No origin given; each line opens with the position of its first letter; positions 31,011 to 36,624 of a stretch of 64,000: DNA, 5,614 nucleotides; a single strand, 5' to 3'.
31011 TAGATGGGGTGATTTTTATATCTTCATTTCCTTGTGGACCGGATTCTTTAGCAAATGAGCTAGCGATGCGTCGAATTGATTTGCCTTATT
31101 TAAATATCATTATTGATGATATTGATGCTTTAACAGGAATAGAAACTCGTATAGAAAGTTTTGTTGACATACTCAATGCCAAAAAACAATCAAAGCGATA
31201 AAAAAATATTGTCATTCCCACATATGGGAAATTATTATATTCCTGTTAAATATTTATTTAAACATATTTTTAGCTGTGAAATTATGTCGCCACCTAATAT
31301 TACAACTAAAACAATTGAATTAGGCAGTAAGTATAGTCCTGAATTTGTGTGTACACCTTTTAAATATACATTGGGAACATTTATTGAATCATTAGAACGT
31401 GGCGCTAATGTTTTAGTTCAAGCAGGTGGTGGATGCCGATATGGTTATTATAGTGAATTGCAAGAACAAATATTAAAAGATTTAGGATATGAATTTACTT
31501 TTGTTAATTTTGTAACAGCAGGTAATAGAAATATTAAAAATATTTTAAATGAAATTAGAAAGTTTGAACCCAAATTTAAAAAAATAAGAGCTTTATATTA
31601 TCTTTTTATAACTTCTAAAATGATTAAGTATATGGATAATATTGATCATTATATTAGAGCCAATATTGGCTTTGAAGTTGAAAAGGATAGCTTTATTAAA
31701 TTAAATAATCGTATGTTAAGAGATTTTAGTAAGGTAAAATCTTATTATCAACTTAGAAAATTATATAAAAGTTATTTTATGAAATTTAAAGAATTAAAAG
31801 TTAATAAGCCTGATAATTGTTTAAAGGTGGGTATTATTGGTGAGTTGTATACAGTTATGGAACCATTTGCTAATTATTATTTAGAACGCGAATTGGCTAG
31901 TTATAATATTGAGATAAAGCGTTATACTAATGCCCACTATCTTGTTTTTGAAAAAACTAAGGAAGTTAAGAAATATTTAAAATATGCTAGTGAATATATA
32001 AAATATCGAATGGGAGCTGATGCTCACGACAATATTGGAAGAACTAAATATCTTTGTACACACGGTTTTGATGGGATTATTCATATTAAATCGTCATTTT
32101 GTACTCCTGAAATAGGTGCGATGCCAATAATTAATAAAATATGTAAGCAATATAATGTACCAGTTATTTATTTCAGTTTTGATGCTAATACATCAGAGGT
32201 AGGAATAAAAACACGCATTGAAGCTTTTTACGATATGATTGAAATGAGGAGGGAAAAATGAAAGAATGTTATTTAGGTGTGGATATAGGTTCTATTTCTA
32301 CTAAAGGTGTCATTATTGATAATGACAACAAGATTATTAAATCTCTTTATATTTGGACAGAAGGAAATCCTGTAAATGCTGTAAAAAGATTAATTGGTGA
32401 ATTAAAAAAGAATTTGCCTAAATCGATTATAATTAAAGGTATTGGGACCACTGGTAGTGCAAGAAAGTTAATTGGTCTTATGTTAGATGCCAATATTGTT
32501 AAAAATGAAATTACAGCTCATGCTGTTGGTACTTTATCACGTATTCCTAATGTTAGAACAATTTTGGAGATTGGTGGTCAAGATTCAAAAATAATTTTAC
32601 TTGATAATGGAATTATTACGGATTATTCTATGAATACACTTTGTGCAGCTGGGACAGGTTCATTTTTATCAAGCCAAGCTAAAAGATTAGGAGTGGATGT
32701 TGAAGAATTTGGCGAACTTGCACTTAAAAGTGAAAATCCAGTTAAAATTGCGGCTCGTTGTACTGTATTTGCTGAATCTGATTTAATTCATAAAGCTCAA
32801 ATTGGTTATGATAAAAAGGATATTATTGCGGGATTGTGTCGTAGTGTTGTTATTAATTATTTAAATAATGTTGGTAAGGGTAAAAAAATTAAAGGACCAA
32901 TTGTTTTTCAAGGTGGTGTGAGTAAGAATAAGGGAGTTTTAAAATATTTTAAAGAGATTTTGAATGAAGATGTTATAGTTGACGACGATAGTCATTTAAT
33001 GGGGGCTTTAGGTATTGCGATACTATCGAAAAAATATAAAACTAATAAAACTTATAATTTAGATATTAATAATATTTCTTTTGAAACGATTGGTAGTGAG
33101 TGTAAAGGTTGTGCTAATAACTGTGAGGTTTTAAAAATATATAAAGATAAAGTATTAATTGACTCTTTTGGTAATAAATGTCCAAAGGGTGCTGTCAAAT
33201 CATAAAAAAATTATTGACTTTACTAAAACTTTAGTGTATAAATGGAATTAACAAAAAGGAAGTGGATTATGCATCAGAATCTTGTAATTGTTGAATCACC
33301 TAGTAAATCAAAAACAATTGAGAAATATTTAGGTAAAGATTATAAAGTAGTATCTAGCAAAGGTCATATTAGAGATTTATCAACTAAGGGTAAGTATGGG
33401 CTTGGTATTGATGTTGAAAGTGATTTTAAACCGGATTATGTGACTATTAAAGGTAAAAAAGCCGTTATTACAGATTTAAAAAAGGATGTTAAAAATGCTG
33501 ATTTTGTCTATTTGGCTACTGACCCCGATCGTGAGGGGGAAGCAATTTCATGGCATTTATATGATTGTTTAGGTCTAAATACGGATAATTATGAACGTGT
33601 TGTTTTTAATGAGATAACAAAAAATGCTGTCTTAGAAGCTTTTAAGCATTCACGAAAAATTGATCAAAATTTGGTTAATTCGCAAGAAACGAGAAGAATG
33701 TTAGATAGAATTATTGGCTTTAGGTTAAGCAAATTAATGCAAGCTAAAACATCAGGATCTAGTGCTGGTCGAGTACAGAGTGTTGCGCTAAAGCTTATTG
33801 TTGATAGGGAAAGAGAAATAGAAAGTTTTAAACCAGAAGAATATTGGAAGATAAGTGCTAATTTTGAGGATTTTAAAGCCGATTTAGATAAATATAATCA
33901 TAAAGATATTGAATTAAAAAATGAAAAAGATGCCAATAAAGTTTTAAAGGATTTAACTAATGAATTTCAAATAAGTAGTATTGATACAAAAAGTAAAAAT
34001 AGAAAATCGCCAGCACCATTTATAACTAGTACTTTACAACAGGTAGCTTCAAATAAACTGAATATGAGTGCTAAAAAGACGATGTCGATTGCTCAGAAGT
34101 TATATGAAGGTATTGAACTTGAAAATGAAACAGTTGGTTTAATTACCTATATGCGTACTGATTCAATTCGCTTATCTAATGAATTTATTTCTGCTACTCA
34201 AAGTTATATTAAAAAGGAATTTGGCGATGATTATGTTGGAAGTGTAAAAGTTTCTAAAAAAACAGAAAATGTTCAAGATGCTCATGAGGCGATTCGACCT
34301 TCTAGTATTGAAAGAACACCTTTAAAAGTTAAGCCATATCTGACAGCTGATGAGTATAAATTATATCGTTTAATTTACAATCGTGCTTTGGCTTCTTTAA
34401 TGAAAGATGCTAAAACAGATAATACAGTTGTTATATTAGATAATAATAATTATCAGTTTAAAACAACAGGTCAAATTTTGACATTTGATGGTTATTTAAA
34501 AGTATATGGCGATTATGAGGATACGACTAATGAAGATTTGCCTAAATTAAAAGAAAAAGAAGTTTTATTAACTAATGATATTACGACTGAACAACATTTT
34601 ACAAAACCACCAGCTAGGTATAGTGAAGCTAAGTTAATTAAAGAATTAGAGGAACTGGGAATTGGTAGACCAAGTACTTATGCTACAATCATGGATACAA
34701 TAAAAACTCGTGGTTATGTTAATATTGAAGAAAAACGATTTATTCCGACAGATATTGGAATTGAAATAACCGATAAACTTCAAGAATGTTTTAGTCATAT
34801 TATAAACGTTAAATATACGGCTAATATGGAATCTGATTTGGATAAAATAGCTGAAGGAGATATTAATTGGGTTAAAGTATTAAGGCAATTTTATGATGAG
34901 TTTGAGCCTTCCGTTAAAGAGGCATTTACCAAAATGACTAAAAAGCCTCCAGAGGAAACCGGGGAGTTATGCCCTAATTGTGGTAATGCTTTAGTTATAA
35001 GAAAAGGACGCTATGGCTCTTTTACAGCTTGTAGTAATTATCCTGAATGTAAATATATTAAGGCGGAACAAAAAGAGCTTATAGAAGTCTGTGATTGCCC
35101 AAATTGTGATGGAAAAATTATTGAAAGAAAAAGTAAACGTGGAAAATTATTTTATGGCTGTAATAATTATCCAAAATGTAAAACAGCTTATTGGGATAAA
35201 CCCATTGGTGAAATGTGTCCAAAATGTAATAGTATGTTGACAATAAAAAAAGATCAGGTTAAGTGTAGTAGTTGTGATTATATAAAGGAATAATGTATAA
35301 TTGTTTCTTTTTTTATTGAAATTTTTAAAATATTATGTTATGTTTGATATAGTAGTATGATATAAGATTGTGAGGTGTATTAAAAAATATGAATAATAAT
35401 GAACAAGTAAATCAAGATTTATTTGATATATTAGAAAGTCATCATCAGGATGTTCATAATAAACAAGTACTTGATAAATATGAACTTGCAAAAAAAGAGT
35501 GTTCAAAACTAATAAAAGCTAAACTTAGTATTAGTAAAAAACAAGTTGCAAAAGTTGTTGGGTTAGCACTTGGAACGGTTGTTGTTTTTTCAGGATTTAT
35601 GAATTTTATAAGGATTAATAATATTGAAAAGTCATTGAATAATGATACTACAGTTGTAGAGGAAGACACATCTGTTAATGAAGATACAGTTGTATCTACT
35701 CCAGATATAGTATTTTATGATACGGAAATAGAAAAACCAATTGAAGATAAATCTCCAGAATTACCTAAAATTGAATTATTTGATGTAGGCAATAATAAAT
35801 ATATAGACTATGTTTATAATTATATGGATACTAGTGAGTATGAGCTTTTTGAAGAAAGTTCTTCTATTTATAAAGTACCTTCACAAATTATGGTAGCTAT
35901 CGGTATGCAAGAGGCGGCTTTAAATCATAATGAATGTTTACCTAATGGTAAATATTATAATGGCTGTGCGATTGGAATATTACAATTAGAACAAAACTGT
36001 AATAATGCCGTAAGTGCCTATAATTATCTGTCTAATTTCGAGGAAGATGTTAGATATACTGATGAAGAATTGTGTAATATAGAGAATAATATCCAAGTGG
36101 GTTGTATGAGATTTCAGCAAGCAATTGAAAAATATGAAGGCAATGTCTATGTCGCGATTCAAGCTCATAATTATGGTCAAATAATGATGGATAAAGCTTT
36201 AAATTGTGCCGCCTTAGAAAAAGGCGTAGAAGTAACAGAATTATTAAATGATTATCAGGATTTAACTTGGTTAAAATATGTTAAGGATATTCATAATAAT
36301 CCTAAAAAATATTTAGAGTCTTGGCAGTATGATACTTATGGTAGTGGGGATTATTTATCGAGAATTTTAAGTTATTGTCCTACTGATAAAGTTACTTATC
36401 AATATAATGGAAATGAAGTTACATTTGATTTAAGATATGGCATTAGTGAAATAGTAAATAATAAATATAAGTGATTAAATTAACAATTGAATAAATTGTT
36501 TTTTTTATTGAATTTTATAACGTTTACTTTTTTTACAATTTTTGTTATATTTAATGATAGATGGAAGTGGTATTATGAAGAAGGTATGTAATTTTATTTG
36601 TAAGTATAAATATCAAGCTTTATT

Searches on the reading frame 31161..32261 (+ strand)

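Call 16: search_protein_families(library=pfam, proteins=[window:31161-32261:+], max_evalue=0.00001)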
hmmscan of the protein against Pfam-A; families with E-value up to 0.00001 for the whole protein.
window:31161-32261:+ (366 aa): 1 family
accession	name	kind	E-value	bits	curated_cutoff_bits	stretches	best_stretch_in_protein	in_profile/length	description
PF06050.19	HGD-D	-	8e-12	45.8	28.4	1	264-360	242-342/342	2-hydroxyglutaryl-CoA dehydratase, D-component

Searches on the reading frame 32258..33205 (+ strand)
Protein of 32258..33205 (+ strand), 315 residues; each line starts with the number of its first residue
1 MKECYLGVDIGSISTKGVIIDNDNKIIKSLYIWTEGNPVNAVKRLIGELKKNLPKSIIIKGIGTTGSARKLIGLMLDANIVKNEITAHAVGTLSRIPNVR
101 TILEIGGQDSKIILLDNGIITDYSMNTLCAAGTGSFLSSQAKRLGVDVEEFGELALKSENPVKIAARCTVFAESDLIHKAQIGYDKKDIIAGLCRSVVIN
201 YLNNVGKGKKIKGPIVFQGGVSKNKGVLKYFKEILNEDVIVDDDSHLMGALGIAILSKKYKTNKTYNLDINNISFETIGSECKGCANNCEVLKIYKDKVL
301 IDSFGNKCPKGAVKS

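Call 16: search_protein_families(library=pfam, proteins=[window:32258-33205:+], max_evalue=0.00001)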
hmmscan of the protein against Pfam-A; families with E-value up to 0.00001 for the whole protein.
window:32258-33205:+ (315 aa): 1 family
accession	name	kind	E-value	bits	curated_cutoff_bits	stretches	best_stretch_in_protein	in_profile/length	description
PF01869.26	BcrAD_BadFG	-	7e-48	163.9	31.5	1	6-255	1-269/271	BadF/BadG/BcrA/BcrD ATPase family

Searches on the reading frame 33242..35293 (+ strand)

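Call 16: search_protein_families(library=pfam, proteins=[window:33242-35293:+], max_evalue=0.00001)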
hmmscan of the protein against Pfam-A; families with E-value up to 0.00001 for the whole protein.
window:33242-35293:+ (683 aa): 4 families
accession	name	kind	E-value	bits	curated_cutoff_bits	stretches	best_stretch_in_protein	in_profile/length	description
PF01131.25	Topoisom_bac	-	3.4e-128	428.6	35.1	1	139-547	1-410/411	DNA topoisomerase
PF01396.24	Zn_ribbon_Top1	-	1e-27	96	32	2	575-611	2-38/39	Topoisomerase DNA binding C4 zinc finger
PF01751.28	Toprim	-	7.9e-23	80.9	23.1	1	14-125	2-96/96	Toprim domain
PF02150.21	Zn_ribbon_RPB9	-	4e-07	30.2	25.2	1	659-683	4-32/36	RNA polymerases M/15 Kd subunit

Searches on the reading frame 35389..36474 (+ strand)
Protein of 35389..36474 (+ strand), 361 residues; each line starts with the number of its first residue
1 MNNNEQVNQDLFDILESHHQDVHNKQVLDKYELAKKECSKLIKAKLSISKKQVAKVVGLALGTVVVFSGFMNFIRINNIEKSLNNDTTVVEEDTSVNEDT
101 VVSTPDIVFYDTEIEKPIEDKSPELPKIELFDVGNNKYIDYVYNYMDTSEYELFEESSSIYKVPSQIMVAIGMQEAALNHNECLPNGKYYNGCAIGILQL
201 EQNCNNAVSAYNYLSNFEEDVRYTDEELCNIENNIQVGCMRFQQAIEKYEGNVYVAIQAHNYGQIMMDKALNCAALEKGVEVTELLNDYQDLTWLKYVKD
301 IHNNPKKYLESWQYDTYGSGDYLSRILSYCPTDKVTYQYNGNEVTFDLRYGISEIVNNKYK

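Call 16: search_protein_families(library=pfam, proteins=[window:35389-36474:+], max_evalue=0.00001)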
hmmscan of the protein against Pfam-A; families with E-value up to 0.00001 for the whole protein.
window:35389-36474:+ (361 aa): 1 family
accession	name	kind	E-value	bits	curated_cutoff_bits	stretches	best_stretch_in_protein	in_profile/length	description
PF01464.25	SLT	-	3.4e-08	33.5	21.3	1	153-271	2-105/117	Transglycosylase SLT domain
